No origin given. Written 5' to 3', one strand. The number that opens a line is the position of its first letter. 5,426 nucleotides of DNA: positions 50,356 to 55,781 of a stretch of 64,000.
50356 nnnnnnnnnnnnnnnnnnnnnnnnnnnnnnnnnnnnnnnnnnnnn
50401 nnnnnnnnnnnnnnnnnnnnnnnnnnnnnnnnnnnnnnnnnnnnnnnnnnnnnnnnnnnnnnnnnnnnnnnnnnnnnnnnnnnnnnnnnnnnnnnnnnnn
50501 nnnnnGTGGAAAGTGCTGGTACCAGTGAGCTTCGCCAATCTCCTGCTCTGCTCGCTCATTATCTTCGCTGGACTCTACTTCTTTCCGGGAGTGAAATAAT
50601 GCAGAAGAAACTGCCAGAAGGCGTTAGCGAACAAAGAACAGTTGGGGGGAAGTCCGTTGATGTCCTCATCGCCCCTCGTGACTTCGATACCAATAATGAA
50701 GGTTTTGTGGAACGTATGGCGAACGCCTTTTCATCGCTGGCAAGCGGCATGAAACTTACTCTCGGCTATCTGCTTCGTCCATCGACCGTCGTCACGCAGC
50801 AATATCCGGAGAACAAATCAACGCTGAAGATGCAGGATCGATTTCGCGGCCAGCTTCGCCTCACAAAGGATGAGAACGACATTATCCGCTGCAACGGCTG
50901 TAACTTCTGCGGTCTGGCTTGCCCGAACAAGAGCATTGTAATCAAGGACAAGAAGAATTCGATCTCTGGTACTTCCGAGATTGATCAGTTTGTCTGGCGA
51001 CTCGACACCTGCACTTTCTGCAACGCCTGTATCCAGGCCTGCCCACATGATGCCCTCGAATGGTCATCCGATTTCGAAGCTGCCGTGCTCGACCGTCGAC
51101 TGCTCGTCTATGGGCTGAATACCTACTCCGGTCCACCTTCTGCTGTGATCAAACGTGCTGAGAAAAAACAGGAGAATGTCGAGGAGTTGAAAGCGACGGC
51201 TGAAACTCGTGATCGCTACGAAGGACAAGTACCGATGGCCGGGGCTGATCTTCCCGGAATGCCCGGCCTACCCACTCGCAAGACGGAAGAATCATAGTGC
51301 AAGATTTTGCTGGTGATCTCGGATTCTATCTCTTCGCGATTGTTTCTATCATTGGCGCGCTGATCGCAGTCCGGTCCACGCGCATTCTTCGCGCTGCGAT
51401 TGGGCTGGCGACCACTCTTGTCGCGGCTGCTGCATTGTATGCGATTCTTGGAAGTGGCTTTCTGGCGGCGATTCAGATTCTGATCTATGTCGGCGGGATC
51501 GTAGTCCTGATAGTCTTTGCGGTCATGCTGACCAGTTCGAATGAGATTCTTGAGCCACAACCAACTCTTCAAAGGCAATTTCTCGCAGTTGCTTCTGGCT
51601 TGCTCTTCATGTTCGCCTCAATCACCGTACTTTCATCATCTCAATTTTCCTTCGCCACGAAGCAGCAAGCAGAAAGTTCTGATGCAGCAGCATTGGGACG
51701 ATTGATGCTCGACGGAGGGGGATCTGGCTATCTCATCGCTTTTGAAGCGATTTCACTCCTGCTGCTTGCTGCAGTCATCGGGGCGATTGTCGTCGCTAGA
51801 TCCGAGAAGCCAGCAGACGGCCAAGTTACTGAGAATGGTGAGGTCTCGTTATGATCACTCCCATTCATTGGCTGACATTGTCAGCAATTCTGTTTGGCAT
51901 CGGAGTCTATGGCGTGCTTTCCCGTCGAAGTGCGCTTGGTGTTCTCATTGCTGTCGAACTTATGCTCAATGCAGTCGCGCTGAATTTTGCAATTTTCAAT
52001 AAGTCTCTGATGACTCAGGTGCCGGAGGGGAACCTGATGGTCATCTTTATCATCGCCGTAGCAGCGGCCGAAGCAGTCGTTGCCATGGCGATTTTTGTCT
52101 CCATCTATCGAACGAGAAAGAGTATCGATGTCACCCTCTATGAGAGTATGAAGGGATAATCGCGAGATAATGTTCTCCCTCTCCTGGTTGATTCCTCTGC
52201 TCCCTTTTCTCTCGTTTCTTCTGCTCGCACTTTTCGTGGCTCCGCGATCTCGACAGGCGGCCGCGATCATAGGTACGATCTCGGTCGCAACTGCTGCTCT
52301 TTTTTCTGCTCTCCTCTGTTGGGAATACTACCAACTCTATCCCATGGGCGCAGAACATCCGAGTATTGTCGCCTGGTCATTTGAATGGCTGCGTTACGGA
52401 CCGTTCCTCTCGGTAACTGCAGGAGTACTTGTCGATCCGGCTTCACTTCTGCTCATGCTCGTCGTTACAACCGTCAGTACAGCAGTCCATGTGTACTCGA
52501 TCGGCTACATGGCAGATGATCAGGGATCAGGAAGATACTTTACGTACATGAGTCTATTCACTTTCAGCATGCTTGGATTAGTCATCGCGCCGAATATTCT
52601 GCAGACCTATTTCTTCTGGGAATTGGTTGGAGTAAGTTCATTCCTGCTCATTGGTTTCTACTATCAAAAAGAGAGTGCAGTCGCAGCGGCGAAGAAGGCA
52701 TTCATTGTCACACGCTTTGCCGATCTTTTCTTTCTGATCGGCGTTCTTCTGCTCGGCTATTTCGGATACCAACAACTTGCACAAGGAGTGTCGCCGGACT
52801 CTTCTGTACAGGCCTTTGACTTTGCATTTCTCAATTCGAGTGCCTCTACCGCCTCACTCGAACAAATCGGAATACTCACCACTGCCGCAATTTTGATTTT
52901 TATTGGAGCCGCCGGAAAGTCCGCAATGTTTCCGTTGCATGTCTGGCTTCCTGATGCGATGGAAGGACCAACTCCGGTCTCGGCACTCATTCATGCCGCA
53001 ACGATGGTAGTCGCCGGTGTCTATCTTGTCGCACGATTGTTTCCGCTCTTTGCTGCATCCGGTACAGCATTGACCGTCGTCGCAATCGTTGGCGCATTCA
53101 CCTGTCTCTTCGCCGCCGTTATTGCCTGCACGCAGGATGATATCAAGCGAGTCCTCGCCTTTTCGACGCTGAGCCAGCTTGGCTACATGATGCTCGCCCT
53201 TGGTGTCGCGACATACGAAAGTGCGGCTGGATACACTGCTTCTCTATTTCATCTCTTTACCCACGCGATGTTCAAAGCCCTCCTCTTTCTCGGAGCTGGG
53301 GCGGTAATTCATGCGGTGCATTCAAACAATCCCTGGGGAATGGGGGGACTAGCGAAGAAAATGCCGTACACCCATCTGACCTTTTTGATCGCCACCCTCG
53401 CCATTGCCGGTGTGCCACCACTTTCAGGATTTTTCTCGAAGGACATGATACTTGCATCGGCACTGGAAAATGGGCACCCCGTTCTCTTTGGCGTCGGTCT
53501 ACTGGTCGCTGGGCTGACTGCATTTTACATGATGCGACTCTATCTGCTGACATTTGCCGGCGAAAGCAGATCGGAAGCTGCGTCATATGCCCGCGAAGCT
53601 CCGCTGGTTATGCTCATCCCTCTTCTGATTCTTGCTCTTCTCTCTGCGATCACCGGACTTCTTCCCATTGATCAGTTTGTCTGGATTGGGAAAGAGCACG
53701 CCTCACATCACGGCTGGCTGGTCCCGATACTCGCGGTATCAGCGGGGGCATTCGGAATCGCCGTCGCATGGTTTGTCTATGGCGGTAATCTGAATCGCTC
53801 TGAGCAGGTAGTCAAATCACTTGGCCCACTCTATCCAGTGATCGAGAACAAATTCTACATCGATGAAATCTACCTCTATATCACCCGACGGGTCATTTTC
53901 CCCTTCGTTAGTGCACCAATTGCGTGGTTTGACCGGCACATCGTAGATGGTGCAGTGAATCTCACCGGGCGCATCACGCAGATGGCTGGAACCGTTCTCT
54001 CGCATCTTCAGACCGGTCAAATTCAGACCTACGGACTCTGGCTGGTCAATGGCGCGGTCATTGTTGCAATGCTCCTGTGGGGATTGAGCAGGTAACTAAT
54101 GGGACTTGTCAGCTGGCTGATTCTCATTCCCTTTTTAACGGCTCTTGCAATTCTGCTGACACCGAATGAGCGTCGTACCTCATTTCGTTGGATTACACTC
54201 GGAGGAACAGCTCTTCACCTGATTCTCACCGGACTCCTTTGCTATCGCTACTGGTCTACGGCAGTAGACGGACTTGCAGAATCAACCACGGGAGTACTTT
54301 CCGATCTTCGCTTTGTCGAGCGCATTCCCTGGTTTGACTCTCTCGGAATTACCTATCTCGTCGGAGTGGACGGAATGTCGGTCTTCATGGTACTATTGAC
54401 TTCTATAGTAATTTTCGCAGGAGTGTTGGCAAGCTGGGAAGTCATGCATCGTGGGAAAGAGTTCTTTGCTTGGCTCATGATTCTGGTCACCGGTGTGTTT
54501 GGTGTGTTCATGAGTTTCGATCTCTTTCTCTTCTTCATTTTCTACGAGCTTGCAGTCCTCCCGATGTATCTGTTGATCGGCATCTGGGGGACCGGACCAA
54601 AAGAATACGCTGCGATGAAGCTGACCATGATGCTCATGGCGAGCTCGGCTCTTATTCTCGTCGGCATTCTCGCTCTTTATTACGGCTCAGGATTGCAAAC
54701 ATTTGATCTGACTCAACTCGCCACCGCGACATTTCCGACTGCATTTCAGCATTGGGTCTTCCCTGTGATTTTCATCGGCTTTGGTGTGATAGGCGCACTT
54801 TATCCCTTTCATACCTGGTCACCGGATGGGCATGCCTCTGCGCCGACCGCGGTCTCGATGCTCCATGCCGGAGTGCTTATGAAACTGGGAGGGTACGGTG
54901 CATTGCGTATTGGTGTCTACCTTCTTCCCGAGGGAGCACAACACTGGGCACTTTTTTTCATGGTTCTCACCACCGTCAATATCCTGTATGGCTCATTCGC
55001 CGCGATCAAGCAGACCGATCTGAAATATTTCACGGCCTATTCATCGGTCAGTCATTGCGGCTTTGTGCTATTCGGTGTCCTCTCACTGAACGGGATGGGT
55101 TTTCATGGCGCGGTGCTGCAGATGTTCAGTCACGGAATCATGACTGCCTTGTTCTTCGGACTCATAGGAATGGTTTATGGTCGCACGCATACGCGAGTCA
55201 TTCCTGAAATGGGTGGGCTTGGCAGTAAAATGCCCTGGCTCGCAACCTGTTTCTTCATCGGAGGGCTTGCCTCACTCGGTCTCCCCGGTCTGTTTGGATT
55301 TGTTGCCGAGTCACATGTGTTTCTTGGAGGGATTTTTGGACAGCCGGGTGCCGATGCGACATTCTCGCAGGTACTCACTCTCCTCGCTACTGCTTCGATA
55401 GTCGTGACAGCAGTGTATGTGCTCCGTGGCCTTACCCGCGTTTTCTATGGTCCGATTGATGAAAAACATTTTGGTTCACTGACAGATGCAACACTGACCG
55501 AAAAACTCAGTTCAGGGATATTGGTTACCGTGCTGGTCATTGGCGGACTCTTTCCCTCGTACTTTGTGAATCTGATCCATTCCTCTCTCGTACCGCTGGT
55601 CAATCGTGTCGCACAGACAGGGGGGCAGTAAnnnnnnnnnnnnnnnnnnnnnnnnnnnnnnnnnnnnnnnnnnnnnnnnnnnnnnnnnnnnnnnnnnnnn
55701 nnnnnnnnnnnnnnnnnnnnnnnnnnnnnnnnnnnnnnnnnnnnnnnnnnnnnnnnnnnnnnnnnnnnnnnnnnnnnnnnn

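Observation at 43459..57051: Ferredoxin, 2-oxoglutarate:ferredoxin oxidoreductase and an 11-subunit Complex I lacking NuoEFG form one co-directional block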

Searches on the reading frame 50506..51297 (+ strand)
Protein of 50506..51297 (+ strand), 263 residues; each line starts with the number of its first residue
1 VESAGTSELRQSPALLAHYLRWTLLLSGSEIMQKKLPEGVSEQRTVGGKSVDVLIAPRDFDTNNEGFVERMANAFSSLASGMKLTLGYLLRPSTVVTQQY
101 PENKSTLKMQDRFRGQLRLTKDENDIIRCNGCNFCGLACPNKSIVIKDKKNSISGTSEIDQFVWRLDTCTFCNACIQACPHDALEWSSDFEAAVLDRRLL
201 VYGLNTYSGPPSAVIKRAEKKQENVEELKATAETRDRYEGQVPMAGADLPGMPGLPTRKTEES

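Call 3: search_protein_families(library=pfam, proteins=[window:50506-51297:+])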
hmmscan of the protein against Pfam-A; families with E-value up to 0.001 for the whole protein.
window:50506-51297:+ (263 aa): 11 families
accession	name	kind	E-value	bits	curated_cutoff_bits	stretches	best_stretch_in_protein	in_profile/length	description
PF12838.12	Fer4_7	-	4.1e-10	40.4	27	1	128-183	1-52/52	4Fe-4S dicluster domain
PF00037.32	Fer4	-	2.1e-09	37.3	21.1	1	163-185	2-24/24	4Fe-4S binding domain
PF13187.11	Fer4_9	-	1.9e-08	34.6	27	1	128-183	1-51/52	4Fe-4S dicluster domain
PF13237.11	Fer4_10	-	3e-07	30.7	25.5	1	125-180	5-53/53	4Fe-4S dicluster domain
PF13484.11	Fer4_16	-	3.1e-07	31.5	30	0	169-187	2-20/66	4Fe-4S double cluster binding domain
PF13534.11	Fer4_17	-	2.8e-05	25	22.2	0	115-141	32-58/61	4Fe-4S dicluster domain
PF14697.11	Fer4_21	-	0.0002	21.9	35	1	128-184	7-57/59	4Fe-4S dicluster domain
PF12797.12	Fer4_2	-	0.00042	20.5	24.5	0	166-180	7-21/22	4Fe-4S binding domain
PF12837.12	Fer4_6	-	0.00043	20.6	25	0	163-184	3-24/24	4Fe-4S binding domain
PF25160.1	LdpA_Fe-S-bd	-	0.0005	20.2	27.6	0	164-185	23-44/49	LdpA Fe-S cluster-binding domain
PF17179.9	Fer4_22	-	0.00089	20.5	27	0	97-142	49-94/95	4Fe-4S dicluster domain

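Call 5: search_protein_families(library=ncbifam, proteins=[window:50506-51297:+])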
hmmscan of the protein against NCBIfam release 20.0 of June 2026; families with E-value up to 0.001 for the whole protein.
window:50506-51297:+ (263 aa): 47 families (the best 25 are shown)
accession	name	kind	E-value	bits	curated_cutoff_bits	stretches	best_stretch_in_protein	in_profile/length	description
TIGR01971.1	NuoI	subfamily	1.6e-24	85.8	113.05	1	81-203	1-117/121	NADH-quinone oxidoreductase, chain I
NF004537.0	PRK05888.1-3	equivalog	9.4e-22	77.5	163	1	72-230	17-159/204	NADH-quinone oxidoreductase subunit NuoI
NF004536.0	PRK05888.1-1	equivalog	6e-20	71.3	212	1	94-203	27-133/180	NADH-quinone oxidoreductase subunit NuoI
NF004539.0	PRK05888.1-5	equivalog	1.4e-17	63.9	225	1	74-203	12-136/162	NADH-quinone oxidoreductase subunit NuoI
NF004538.0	PRK05888.1-4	equivalog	8.2e-17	61.3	135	1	75-194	13-127/162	NADH-quinone oxidoreductase subunit NuoI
NF040612.1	F420_dehyd_FpoI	exception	4.8e-15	55.6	180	1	94-194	16-109/135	F420H2 dehydrogenase subunit FpoI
NF004540.0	PRK05888.2-1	equivalog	2.2e-14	53.2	215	1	78-204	4-123/139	NADH-quinone oxidoreductase subunit NuoI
NF009053.0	PRK12387.1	subfamily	1.1e-13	51.3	204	1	95-199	13-105/180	formate hydrogenlyase complex iron-sulfur subunit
NF004542.0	PRK05888.2-3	equivalog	1.2e-13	51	248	1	66-200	23-155/203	NADH-quinone oxidoreductase subunit NuoI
NF004541.0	PRK05888.2-2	equivalog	2.7e-13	50.1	217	1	71-214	13-141/168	NADH-quinone oxidoreductase subunit NuoI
NF006221.0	PRK08348.1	subfamily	1.6e-12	47.3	124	1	96-197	19-105/136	NADH-plastoquinone oxidoreductase subunit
NF004545.0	PRK05888.3-1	equivalog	2.3e-11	43.6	229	1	95-194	41-133/154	NADH-quinone oxidoreductase subunit NuoI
TIGR00403.1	ndhI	equivalog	2.6e-11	43.4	302.35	1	74-216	18-151/183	NAD(P)H-quinone oxidoreductase subunit I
NF006076.0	PRK08222.1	equivalog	5e-10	39.5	270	1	96-200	14-106/181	hydrogenase 4 subunit H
NF004544.0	PRK05888.2-6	equivalog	1.9e-09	37.4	457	1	78-197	34-149/220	NADH-quinone oxidoreductase subunit NuoI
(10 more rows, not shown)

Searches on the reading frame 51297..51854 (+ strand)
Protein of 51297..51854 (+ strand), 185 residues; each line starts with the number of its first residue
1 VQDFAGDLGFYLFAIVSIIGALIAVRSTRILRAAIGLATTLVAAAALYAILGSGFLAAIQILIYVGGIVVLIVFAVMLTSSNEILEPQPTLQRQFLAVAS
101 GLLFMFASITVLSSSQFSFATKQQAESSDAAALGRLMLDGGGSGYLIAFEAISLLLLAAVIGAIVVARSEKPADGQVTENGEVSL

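Call 3: search_protein_families(library=pfam, proteins=[window:51297-51854:+])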
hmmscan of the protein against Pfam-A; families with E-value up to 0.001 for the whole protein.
window:51297-51854:+ (185 aa): 1 family
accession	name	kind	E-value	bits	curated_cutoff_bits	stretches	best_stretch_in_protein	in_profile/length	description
PF00499.25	Oxidored_q3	-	9.8e-31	106.9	33.2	1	20-165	1-145/146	NADH-ubiquinone/plastoquinone oxidoreductase chain 6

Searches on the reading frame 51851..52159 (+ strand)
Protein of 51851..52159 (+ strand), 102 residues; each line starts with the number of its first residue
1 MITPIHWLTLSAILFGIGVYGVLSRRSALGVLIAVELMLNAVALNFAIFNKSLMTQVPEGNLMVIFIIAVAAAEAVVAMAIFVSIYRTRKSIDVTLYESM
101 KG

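Call 4: search_protein_families(library=pfam, proteins=[window:51851-52159:+])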
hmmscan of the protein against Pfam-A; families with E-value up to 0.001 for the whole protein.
window:51851-52159:+ (102 aa): 1 family
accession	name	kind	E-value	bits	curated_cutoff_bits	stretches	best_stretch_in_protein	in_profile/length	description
PF00420.29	Oxidored_q2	-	7.3e-24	83.8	26.1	1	7-100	2-93/95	NADH-ubiquinone/plastoquinone oxidoreductase chain 4L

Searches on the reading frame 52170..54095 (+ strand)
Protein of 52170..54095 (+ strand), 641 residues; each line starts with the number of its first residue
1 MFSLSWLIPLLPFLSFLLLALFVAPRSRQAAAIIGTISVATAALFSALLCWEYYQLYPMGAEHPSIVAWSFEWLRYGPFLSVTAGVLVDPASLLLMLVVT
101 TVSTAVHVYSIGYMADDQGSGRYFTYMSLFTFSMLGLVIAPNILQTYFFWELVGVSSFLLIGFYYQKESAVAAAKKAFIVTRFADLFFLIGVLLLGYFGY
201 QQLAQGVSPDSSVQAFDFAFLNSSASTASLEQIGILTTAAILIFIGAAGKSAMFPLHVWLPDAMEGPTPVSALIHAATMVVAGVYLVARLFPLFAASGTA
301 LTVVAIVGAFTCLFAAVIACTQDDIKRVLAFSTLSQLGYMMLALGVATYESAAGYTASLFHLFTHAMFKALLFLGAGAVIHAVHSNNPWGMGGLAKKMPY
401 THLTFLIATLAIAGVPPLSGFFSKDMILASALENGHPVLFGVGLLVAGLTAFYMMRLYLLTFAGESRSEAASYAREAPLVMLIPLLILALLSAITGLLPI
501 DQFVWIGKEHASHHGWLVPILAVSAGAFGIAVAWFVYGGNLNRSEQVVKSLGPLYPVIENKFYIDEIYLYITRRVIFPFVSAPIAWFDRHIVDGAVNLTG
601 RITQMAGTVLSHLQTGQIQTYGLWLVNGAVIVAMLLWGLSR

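Call 4: search_protein_families(library=pfam, proteins=[window:52170-54095:+])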
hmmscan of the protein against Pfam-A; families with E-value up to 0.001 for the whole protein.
window:52170-54095:+ (641 aa): 2 families
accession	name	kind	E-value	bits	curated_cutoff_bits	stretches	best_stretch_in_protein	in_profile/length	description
PF00361.26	Proton_antipo_M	-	8.5e-75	252.1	21.5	1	140-450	1-294/294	NADH:quinone oxidoreductase/Mrp antiporter, TM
PF00662.26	Proton_antipo_N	-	2.8e-16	59.6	24.5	1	73-124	1-51/51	NADH-Ubiquinone oxidoreductase (complex I), chain 5 N-terminus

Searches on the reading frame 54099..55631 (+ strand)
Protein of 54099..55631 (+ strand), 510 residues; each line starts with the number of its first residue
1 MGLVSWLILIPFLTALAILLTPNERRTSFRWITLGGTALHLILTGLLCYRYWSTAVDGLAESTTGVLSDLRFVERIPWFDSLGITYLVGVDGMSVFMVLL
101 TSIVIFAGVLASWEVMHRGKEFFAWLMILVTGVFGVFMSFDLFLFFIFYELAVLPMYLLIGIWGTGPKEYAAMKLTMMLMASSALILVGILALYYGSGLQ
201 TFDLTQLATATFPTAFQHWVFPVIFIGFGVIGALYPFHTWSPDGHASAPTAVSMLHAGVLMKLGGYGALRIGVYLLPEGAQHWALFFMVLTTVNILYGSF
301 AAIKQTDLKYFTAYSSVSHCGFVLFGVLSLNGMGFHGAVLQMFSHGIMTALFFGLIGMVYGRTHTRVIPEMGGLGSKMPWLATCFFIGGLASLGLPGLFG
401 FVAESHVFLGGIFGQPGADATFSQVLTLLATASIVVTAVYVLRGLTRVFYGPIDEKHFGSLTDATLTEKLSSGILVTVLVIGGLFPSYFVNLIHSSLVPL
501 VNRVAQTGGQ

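Call 4: search_protein_families(library=pfam, proteins=[window:54099-55631:+])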
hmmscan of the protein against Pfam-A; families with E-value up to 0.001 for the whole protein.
window:54099-55631:+ (510 aa): 1 family
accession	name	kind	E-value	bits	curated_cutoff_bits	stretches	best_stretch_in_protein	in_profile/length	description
PF00361.26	Proton_antipo_M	-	4e-59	200.7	21.5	1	140-412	2-276/294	NADH:quinone oxidoreductase/Mrp antiporter, TM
